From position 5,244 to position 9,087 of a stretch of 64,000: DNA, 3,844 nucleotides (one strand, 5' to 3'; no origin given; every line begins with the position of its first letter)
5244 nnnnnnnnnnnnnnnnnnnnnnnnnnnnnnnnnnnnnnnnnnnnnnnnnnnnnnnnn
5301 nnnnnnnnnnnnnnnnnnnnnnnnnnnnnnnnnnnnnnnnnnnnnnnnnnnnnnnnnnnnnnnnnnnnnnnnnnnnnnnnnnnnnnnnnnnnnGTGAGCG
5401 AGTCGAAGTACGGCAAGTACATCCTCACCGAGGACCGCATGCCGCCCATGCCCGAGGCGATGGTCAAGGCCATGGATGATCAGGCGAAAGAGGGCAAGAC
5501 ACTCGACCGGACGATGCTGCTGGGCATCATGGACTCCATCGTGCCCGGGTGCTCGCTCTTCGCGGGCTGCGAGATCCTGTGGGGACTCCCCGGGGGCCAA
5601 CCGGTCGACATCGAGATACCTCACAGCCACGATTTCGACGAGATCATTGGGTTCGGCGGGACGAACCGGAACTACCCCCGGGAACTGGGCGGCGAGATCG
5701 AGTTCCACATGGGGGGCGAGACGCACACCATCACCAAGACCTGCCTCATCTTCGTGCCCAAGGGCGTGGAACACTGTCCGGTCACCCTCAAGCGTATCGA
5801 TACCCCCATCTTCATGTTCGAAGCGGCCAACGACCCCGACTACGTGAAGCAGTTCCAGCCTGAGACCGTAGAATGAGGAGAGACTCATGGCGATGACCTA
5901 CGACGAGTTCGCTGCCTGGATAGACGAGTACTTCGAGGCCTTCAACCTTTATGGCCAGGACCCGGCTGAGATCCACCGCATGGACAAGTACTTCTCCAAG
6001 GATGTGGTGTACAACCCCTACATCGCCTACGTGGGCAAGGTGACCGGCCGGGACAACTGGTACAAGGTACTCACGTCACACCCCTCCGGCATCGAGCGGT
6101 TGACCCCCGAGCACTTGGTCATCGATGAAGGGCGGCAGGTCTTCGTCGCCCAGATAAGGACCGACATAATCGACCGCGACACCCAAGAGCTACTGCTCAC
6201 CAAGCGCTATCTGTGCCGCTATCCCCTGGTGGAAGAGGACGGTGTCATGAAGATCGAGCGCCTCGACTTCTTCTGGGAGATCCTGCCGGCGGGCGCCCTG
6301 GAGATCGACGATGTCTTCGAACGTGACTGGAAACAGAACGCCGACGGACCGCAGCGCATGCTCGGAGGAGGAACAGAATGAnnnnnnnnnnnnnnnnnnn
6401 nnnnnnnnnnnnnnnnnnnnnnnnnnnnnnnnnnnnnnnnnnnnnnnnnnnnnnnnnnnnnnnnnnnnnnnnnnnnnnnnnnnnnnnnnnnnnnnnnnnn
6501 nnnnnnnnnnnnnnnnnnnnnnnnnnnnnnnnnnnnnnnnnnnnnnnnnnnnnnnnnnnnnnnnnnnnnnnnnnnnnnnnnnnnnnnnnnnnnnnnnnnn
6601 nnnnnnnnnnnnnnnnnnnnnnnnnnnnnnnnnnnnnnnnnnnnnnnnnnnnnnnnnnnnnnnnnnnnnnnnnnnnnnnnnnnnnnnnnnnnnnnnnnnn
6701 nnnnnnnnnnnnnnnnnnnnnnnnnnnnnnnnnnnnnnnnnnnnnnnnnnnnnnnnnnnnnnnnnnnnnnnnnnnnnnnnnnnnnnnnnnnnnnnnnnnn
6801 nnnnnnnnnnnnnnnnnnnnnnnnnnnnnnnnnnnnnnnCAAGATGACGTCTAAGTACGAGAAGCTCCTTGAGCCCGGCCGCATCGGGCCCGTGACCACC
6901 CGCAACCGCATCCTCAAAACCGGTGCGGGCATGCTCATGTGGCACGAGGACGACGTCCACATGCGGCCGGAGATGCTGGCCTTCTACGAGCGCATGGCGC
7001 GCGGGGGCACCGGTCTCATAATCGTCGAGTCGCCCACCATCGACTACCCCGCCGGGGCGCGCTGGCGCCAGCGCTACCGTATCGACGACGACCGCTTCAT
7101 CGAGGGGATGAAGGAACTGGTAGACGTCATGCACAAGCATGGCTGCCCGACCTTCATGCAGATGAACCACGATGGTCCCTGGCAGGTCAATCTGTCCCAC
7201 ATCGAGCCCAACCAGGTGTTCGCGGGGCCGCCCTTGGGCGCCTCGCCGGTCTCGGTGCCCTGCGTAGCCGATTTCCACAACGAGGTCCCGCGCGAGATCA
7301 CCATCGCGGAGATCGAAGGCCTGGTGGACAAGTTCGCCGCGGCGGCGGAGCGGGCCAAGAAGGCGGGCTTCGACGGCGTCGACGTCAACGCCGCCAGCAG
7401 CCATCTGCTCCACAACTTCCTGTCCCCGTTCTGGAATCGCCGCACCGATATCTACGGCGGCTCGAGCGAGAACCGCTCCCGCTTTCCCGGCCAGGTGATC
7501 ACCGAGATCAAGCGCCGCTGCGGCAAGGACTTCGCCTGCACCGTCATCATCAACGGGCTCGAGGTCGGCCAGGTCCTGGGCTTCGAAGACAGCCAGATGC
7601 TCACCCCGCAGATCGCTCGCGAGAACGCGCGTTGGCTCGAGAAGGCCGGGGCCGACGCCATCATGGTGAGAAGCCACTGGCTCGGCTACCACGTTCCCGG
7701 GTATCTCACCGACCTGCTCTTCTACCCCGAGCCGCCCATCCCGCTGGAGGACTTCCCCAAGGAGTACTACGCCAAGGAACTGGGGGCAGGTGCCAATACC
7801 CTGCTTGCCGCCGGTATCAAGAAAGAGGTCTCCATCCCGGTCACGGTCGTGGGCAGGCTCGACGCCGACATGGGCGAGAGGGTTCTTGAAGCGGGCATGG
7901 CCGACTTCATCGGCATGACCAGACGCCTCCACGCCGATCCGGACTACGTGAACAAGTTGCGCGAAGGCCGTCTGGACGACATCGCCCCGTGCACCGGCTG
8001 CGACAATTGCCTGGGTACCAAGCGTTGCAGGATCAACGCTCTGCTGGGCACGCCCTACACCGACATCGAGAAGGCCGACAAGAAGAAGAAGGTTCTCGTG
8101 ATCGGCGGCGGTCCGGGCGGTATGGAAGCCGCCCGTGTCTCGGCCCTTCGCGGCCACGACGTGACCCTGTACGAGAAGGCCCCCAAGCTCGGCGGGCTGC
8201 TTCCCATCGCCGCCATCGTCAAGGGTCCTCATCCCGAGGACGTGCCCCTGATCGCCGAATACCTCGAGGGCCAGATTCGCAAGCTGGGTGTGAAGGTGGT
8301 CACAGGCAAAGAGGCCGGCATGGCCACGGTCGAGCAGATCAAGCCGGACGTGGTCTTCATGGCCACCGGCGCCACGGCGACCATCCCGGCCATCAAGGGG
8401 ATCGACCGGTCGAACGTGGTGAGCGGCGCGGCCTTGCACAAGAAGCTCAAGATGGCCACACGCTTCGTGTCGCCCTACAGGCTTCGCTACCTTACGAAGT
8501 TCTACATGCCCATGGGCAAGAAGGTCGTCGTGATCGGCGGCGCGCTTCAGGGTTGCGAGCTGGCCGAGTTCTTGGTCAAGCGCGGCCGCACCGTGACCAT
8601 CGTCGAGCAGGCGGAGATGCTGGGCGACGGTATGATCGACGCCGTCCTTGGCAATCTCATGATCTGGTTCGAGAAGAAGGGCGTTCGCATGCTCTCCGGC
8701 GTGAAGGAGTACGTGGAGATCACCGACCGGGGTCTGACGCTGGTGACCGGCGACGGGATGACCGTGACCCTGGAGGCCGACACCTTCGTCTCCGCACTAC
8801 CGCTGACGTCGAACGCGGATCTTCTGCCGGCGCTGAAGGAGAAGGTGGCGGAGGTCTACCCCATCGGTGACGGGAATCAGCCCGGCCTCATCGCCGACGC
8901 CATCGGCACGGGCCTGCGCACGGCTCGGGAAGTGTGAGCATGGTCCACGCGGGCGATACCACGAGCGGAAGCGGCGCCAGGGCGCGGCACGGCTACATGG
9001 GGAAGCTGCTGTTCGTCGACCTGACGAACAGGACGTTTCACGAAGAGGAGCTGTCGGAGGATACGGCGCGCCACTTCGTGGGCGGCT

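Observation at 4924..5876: Pair of small metal-binding cupins that recur at a second locus (32925-34371)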

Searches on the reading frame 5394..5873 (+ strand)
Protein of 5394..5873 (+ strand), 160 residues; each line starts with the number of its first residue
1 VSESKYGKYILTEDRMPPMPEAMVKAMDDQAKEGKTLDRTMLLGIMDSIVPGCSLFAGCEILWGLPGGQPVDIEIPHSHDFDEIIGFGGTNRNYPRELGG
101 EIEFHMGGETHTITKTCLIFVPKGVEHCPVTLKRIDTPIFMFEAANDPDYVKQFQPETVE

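Call 6: search_protein_families(library=pfam, max_evalue=10, proteins=[window:5394-5873:+])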
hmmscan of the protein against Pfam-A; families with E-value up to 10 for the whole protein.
seq(160 aa): 1 family
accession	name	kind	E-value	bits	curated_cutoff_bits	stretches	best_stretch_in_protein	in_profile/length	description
PF07883.17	Cupin_2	-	0.00087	19.4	27.2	1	99-129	26-56/70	Cupin domain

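Call 7: search_protein_families(library=ncbifam, max_evalue=10, proteins=[window:5394-5873:+])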
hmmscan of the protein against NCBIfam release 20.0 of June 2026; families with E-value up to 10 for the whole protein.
seq(160 aa): 0 families

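Call 47: find_homologous_proteins(query=window:5394-5873:+)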
Query seq(160 aa) (160 aa): 257 proteins with E <= 0.001 among 268 candidates; the best 120 are listed.
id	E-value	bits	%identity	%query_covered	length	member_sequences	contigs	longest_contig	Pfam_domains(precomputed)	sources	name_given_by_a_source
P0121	1.2e-91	323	88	96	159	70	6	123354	-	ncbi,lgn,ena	-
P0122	1.6e-88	313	86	96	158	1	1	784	-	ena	-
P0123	2.6e-88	312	86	96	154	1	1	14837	-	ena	-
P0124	8.2e-88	310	86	95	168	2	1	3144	-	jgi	jgi:hypothetical protein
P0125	1.4e-87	310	84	96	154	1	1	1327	-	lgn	-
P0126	1.4e-87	310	84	96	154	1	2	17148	-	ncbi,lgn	-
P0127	1.7e-87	309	84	96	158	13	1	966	-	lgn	-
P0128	2.5e-87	309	82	99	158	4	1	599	-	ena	-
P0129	2.8e-87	309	84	96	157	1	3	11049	-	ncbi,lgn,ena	-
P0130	3.3e-87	308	82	96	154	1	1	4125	-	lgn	-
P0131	3.7e-87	308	83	96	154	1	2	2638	-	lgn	-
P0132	4.4e-87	308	86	95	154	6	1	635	-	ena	-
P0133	5.7e-87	308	85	96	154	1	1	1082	-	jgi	jgi:hypothetical protein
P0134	6.5e-87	308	86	96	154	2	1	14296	-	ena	-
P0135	7.8e-87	307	84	95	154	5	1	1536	-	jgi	jgi:hypothetical protein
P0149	7.1e-86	304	84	96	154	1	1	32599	-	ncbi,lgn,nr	ncbi:MAG: hypothetical protein JXP48_11630 [Acidobacteria bacterium]|nr:hypothetical protein [Acidob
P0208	2.9e-80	286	79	96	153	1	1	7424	-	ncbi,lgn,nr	ncbi:MAG: hypothetical protein JW864_08675 [Spirochaetes bacterium]|nr:hypothetical protein [Spiroch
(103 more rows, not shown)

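Call 55: predict_structure(alignment_id=A3)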
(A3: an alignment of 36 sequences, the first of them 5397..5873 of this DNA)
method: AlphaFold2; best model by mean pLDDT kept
length: 159 residues; sequences in the alignment: 36
mean_pLDDT: 80.7   pTM: 0.73
mean pLDDT of the five models: 80.7, 79.2, 74.0, 69.1, 66.1
residues with pLDDT >= 90: 56; 70-90: 64; 50-70: 33; < 50: 6
segments of 3 or more residues with pLDDT < 50: 156-159
pLDDT, mean of each block of 10 residues (from residue 1): 82 77 83 72 52 66 87 88 90 90 95 93 93 94 70 58
secondary structure, 60 per line:
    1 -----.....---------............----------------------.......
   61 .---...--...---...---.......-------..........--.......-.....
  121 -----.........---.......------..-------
elements in order: H20-31 E54-61 E70-72 E76-78 E82-88 E96-105 E108-114 E116-120 E126-134 E138-144

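Call 68: find_encoding_contigs(protein=P0149, flank=10000, max_places=1)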
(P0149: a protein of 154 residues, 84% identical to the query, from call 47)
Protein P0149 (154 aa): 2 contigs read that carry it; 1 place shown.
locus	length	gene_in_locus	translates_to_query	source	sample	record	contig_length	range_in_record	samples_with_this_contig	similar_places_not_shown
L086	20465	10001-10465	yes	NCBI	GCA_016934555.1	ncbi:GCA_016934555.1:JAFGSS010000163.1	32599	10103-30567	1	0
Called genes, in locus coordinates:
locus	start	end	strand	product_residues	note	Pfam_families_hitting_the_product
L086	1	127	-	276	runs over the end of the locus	PF00106:adh_short, PF08659:KR (weak), PF23441:SDR (weak), PF13561:adh_short_C2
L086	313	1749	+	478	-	PF00171:Aldedh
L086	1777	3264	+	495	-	PF00171:Aldedh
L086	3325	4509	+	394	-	PF00465:Fe-ADH, PF13685:Fe-ADH_2 (weak), PF25137:ADH_Fe_C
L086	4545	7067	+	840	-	PF02901:PFL-like, PF01228:Gly_radical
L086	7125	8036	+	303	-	PF13353:Fer4_12, PF04055:Radical_SAM, PF00037:Fer4 (weak), PF12837:Fer4_6 (weak), PF12838:Fer4_7, PF13187:Fer4_9 (weak), PF13237:Fer4_10, PF13484:Fer4_16 (faint)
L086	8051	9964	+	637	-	PF06368:Met_asp_mut_E, PF02310:B12-binding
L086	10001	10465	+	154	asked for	-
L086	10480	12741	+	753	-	PF00933:Glyco_hydro_3, PF01915:Glyco_hydro_3_C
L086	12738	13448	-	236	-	PF00149:Metallophos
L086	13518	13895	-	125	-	PF07892:DUF1667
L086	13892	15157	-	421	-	PF00070:Pyr_redox (faint), PF00890:FAD_binding_2 (weak), PF01266:DAO (faint), PF03486:HI0933_like (faint), PF07992:Pyr_redox_2, PF12831:FAD_oxidored, PF13450:NAD_binding_8 (weak), PF13738:Pyr_redox_3 (weak)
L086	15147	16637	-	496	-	PF01266:DAO, PF07992:Pyr_redox_2 (faint), PF13450:NAD_binding_8 (weak), PF04324:Fer2_BFD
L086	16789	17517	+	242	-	PF09365:DUF2461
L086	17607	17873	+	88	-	-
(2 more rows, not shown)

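Call 69: find_encoding_contigs(protein=P0208, flank=10000, max_places=1)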
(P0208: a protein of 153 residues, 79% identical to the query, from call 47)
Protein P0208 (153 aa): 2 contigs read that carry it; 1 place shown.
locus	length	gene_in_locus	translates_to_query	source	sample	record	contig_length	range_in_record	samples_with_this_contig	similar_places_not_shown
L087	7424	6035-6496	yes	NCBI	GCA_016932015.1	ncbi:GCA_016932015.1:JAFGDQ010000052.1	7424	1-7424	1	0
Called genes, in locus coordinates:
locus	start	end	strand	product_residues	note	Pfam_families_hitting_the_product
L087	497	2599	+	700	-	PF00724:Oxidored_FMN, PF01262:AlaDh_PNT_C (faint), PF13738:Pyr_redox_3 (faint), PF03486:HI0933_like (weak), PF07992:Pyr_redox_2, PF12831:FAD_oxidored, PF13450:NAD_binding_8 (weak), PF00070:Pyr_redox, +1 more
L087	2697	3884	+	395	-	PF07690:MFS_1, PF12832:MFS_1_like (weak), PF06779:MFS_4, PF00083:Sugar_tr (weak), PF07690:MFS_1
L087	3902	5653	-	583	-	PF12729:4HB_MCP_1, PF00015:MCPsignal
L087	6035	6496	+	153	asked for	-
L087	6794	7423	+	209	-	PF01925:TauE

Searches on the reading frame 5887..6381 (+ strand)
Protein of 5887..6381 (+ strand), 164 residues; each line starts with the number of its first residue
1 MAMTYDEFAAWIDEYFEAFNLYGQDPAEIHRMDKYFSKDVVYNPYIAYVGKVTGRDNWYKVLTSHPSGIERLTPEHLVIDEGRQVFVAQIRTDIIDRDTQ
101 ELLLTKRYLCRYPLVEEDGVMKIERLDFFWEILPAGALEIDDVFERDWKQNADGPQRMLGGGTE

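Call 9: search_protein_families(library=pfam, max_evalue=0.001, proteins=[window:5887-6381:+])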
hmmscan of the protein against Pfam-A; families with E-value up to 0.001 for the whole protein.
window:5887-6381:+ (164 aa): 0 families

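Call 57: search_solved_structures(query=window:5887-6378:+, max_evalue=10)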
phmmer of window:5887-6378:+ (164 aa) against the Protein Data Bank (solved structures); distinct sequences matched with E-value up to 10: 2.
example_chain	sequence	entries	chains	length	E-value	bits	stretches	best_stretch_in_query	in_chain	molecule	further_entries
8jbg_B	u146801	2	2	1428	0.78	13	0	35-85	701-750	Neuromedin-K receptor (NK3R-pFastbac1) | NK3R-pFastbac1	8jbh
9vus_A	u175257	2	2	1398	1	12.6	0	37-85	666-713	Soluble cytochrome b562,2-oxoglutarate receptor 1,Soluble cytochrome b562,2-oxoglutarate r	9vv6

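Call 77: search_protein_families(library=ncbifam, max_evalue=1e-10, proteins=[window:5887-6381:+])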
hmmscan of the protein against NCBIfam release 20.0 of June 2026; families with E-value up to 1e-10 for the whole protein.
window:5887-6381:+ (164 aa): 0 families

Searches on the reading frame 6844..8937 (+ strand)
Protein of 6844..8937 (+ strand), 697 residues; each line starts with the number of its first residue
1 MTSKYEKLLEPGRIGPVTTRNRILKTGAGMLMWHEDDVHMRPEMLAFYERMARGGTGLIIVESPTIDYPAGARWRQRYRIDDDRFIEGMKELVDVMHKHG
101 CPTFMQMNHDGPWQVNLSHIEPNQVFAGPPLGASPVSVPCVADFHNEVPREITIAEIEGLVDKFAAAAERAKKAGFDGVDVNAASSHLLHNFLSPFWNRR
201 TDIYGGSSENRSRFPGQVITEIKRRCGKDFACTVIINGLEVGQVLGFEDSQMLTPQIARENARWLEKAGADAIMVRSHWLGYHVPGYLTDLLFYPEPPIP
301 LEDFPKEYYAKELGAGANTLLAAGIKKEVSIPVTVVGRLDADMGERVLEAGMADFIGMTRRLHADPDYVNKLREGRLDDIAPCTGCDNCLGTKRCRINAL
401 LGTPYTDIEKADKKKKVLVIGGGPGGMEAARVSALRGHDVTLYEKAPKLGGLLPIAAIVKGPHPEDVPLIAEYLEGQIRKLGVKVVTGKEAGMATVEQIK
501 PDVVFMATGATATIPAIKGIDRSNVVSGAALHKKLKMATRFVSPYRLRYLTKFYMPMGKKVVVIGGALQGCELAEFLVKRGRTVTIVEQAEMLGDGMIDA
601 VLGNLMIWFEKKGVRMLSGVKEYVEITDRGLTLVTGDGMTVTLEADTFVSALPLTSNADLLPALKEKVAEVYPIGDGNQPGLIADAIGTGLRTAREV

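Call 9: search_protein_families(library=pfam, max_evalue=0.001, proteins=[window:6844-8937:+])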
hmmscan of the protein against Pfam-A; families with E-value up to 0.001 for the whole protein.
window:6844-8937:+ (697 aa): 11 families
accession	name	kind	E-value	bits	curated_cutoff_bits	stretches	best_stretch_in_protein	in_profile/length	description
PF00724.26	Oxidored_FMN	-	1.1e-48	166.8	27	2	7-234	1-221/342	NADH:flavin oxidoreductase / NADH oxidase family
PF07992.20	Pyr_redox_2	-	9.2e-24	84.8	26.1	1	415-661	1-244/291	Pyridine nucleotide-disulphide oxidoreductase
PF00070.33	Pyr_redox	-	4.2e-14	53.3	22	1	560-619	1-60/82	Pyridine nucleotide-disulphide oxidoreductase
PF13450.12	NAD_binding_8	-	2.3e-11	44.2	21.9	1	419-453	1-35/68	NAD(P)-binding Rossmann-like domain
PF12831.13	FAD_oxidored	-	1.6e-08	34.7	27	1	417-455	2-40/416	FAD dependent oxidoreductase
PF01266.30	DAO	-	3.3e-07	30.6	27.9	0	416-450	1-35/353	FAD dependent oxidoreductase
PF13738.12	Pyr_redox_3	-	4.6e-07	29.8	30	0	548-595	154-201/305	Pyridine nucleotide-disulphide oxidoreductase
PF03486.20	HI0933_like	-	3.3e-06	27.2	50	1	416-451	2-37/244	HI0933-like protein Rossmann domain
PF01494.25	FAD_binding_3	-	1.1e-05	25.3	22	0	416-446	3-33/349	FAD binding domain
PF00890.30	FAD_binding_2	-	4.3e-05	23.3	20.4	0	417-451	2-36/414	FAD binding domain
PF01134.28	GIDA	-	0.00022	20.8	22.1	0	416-446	1-31/391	Glucose inhibited division protein A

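Call 43: search_solved_structures(query=window:6844-8934:+, max_evalue=1e-20)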
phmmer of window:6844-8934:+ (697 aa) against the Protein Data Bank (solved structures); distinct sequences matched with E-value up to 1e-20: 32.
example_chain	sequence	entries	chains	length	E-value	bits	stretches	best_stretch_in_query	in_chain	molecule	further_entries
6qkg_A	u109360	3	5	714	2.2e-61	211.3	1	328-691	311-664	NCR A | NCR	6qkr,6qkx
1ps9_A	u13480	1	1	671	3.5e-42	147.9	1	5-528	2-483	2,4-dienoyl-CoA reductase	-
6de6_A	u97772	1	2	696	6.6e-41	143.6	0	315-458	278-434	Histamine dehydrogenase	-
1djq_A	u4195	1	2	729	5.3e-40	140.6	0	4-233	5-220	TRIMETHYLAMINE DEHYDROGENASE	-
3k30_A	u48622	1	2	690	5.7e-40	140.5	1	319-696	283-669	Histamine dehydrogenase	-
1djn_A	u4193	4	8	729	9e-40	139.9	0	4-233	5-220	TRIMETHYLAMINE DEHYDROGENASE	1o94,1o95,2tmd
6l6j_A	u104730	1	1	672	3.8e-33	118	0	4-233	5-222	Oxidored_FMN domain-containing protein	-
1z41_A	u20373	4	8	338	2.8e-30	108.5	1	7-226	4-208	Probable NADH-dependent flavin oxidoreductase yqjM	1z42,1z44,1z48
3gr7_A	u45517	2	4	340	5.5e-28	100.9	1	8-223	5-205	NADPH dehydrogenase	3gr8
9iuv_A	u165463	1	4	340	8.7e-27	97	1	8-224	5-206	NADPH dehydrogenase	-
8x0j_A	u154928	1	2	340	4.4e-26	94.6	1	8-224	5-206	NADPH dehydrogenase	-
4b5n_A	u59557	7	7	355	4.5e-26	94.6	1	16-231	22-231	OXIDOREDUCTASE, FMN-BINDING | NAD(P)H:flavin oxidoreductase Sye4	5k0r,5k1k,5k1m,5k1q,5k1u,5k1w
3krz_A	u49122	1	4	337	5.4e-26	94.3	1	11-226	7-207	NADH:flavin oxidoreductase/NADH oxidase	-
3kru_A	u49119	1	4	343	5.8e-26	94.2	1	11-226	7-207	NADH:flavin oxidoreductase/NADH oxidase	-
2gou_A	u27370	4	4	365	2.7e-23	85.4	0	7-227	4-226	oxidoreductase, FMN-binding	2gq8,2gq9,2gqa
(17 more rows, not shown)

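Call 77: search_protein_families(library=ncbifam, max_evalue=1e-10, proteins=[window:6844-8937:+])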
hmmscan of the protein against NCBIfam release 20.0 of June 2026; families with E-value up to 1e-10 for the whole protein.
window:6844-8937:+ (697 aa): 16 families
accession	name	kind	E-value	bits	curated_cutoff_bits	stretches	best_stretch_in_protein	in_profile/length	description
TIGR03997.1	mycofact_OYE_2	equivalog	1.5e-102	344.1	793.15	2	319-697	273-645/645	mycofactocin system FadH/OYE family oxidoreductase 2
NF045599.1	bili_reduct_long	exception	4.5e-97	325.8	750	2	321-696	279-640/641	bilirubin reductase, long form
NF041087.1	bile_acid_BaiCD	equivalog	1.8e-87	294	825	2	313-696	268-641/642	bile acid Fe-S flavoenzyme BaiCD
TIGR03996.1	mycofact_OYE_1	hypoth_equivalog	5.4e-51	173.9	627.9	2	318-525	265-482/633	mycofactocin system FadH/OYE family oxidoreductase 1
NF045592.1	bili_reduct_N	equivalog_domain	7.2e-44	150.4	425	1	7-391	1-350/363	bilirubin reductase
NF010047.0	PRK13523.1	equivalog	4.5e-38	131.1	431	1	7-225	4-207/339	NADPH dehydrogenase NamA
NF006101.0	PRK08255.1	equivalog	2.4e-31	108.6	1078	1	6-277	397-659/768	bifunctional salicylyl-CoA 5-hydroxylase/oxidoreductase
NF007899.0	PRK10605.1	subfamily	8.7e-28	97.6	403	1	5-221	3-221/365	N-ethylmaleimide reductase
NF009410.0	PRK12771.1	subfamily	6.7e-18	64.6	516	1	409-536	133-260/566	NAD(P)-binding protein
NF009454.0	PRK12814.1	equivalog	8.5e-15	54.1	916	0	410-536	189-315/657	putative NADPH-dependent glutamate synthase small subunit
NF045765.1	PhenlGlyoxDHPadH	equivalog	2e-13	50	475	1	490-661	89-246/416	NADH-dependent phenylglyoxylate dehydrogenase subunit epsilon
TIGR02053.1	MerA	equivalog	4e-12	45.9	454.45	0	498-661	127-273/465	mercury(II) reductase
NF003437.0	PRK04965.1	equivalog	1.1e-11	44.4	392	0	497-660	96-243/378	NADH:flavorubredoxin reductase NorW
TIGR01316.1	gltA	equivalog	4.7e-11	42.1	471.75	0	411-587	130-301/449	NADPH-dependent glutamate synthase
NF009409.0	PRK12770.1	subfamily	5.2e-11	42.2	343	0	410-579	14-194/360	putative glutamate synthase subunit beta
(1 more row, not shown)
